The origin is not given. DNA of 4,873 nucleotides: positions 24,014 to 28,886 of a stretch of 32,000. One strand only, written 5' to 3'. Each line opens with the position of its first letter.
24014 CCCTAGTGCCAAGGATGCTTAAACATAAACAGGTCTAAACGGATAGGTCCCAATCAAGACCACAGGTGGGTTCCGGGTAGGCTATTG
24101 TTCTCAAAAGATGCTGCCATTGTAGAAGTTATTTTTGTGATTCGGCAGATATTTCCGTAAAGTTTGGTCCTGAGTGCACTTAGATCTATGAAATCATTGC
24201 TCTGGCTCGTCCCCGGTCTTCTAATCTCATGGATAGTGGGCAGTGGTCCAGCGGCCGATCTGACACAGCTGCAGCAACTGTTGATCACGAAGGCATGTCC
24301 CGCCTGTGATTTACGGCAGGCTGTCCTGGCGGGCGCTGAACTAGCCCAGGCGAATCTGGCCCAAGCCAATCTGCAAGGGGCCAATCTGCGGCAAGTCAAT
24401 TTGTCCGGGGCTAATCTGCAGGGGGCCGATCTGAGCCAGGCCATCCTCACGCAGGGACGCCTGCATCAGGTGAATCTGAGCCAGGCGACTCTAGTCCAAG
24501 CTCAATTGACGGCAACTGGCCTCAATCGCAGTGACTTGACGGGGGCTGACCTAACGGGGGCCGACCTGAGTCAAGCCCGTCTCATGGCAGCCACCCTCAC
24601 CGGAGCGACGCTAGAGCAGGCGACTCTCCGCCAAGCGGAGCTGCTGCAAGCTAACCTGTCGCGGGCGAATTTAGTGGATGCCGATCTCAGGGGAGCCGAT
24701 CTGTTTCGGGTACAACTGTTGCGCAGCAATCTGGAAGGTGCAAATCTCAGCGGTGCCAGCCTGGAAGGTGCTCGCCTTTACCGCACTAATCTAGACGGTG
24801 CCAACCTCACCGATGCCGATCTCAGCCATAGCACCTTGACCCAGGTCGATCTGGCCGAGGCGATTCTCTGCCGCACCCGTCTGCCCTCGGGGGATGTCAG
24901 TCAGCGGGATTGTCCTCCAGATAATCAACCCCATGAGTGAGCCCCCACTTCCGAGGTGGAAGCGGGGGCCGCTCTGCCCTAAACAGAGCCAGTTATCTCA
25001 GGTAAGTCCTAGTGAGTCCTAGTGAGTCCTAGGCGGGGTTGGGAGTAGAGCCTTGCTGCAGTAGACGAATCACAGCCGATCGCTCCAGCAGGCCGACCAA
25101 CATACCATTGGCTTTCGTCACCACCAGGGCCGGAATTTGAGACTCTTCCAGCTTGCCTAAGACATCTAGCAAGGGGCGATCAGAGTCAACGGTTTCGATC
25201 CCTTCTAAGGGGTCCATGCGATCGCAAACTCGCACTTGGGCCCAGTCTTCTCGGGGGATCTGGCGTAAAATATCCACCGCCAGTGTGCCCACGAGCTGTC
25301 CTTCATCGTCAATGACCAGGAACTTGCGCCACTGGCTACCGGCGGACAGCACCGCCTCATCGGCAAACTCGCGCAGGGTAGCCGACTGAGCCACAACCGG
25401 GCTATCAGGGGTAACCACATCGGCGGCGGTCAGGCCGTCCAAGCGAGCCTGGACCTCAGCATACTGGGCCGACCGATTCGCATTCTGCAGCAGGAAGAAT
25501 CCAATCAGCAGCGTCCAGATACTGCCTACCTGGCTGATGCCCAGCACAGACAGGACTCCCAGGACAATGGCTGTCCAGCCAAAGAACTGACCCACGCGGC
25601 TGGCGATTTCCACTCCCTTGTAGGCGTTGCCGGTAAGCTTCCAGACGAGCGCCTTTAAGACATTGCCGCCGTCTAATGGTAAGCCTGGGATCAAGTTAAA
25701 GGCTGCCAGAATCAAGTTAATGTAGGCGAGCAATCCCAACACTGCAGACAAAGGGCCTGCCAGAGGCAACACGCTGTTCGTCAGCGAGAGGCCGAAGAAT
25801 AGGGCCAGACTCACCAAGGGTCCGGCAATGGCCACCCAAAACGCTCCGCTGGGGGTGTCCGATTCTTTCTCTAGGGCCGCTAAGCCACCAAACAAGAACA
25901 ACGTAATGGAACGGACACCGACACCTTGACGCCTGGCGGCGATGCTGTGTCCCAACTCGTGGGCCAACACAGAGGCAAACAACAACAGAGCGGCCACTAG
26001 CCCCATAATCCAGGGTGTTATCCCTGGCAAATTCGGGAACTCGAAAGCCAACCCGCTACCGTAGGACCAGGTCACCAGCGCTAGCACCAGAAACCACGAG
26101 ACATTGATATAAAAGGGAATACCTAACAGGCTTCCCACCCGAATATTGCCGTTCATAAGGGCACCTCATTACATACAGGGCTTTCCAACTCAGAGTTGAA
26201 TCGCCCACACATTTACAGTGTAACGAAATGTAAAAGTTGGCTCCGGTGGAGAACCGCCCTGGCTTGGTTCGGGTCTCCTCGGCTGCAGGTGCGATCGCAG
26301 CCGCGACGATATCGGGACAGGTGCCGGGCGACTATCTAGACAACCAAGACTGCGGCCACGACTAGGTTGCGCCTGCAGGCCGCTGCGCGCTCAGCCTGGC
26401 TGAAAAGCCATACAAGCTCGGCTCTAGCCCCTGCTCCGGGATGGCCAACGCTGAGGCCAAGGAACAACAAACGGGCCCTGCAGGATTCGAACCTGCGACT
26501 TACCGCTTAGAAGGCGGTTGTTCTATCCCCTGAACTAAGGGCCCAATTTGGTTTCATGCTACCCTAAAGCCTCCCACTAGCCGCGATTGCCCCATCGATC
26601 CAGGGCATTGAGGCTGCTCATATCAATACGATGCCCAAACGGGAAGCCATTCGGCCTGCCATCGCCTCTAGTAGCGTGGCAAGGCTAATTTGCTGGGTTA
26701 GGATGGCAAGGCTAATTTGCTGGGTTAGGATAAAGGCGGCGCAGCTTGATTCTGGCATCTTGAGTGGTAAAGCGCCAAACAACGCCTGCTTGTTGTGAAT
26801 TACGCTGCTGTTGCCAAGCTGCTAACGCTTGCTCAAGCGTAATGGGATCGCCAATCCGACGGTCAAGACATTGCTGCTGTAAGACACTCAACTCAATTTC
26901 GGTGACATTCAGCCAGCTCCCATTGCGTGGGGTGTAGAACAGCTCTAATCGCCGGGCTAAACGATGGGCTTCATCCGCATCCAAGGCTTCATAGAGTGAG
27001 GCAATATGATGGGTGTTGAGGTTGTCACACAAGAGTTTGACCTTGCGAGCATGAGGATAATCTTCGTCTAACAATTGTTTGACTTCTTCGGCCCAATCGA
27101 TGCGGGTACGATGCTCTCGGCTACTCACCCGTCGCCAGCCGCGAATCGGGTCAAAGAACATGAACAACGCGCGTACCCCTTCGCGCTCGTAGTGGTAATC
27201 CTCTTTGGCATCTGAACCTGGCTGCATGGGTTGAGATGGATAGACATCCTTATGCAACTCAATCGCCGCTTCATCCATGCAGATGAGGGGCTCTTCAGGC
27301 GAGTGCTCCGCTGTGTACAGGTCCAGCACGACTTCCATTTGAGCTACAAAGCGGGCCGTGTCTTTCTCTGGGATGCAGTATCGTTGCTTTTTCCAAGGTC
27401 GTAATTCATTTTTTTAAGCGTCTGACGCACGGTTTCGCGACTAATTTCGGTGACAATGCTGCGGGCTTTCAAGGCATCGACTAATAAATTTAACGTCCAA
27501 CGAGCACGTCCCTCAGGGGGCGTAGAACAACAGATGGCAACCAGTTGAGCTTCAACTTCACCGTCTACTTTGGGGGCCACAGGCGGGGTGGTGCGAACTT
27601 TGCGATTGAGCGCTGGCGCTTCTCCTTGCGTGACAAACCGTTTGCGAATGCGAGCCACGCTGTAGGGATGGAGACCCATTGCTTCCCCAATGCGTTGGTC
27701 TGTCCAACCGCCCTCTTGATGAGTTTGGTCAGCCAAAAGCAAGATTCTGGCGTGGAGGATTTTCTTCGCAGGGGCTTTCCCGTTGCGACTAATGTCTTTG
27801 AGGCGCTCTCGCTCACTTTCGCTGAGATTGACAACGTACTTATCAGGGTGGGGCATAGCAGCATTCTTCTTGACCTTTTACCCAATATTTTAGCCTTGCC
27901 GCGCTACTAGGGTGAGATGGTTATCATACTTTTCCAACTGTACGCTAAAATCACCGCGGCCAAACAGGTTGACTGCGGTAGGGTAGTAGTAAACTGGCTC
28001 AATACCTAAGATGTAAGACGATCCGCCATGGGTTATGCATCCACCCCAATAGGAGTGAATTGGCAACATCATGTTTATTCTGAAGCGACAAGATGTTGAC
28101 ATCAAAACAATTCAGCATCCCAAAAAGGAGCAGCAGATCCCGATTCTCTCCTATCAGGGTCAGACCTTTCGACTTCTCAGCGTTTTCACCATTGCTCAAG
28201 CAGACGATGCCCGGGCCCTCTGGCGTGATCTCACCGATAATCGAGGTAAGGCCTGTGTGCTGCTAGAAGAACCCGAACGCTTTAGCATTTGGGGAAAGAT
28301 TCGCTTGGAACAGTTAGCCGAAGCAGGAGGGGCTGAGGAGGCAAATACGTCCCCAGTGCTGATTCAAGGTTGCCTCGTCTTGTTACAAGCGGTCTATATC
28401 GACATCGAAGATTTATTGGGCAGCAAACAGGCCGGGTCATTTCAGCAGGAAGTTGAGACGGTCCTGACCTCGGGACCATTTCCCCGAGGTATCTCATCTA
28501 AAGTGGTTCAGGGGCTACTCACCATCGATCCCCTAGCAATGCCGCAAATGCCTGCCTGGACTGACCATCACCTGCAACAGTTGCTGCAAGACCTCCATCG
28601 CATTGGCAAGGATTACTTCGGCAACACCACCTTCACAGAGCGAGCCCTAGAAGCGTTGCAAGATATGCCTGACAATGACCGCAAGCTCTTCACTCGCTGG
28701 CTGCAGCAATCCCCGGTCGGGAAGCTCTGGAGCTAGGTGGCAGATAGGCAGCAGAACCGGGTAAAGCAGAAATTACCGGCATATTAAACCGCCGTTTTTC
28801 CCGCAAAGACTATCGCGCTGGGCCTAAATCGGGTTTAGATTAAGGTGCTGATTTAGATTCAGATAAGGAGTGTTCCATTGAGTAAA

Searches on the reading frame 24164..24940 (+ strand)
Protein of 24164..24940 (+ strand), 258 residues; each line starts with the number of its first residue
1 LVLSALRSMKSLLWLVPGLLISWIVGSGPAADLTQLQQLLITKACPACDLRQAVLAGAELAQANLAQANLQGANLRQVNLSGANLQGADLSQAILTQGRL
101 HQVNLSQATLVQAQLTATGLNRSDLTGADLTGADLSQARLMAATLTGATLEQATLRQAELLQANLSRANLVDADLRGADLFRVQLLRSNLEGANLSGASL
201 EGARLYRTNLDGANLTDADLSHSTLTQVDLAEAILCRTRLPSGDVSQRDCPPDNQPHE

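Call 46: search_protein_families(library=pfam, proteins=[window:24164-24940:+], max_evalue=0.001)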
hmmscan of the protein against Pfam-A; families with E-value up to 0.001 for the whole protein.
window:24164-24940:+ (258 aa): 3 families
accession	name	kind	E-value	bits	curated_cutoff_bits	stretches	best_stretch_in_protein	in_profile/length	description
PF00805.28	Pentapeptide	-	5.1e-50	167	20.2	6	188-221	6-39/40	Pentapeptide repeats (8 copies)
PF13599.13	Pentapeptide_4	-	9.3e-27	93.4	38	4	76-137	9-70/78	Pentapeptide repeat region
PF13576.12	Pentapeptide_3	-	3.9e-15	56.2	27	1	191-233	2-47/48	Pentapeptide repeats (9 copies)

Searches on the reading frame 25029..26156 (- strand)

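Call 47: search_protein_families(library=pfam, proteins=[window:25029-26156:-], max_evalue=0.001)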
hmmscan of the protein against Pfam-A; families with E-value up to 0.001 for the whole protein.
window:25029-26156:- (375 aa): 3 families
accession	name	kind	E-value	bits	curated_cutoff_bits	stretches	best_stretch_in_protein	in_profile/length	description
PF02163.28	Peptidase_M50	-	1.1e-22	80.9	27.2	2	55-120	2-93/221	Peptidase family M50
PF00571.33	CBS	-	5.9e-09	36.6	24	0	320-366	9-55/57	CBS domain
PF13398.12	Peptidase_M50B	-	5.3e-05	23.5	26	1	57-204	19-159/201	Peptidase M50B-like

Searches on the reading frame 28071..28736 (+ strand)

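Call 47: search_protein_families(library=pfam, proteins=[window:28071-28736:+], max_evalue=0.001)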
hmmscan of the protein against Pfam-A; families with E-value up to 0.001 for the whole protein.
window:28071-28736:+ (221 aa): 1 family
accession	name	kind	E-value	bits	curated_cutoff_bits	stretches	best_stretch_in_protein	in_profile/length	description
PF24276.1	DUF7469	-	4.1e-106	353.8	27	1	1-221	1-220/220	Family of unknown function (DUF7469)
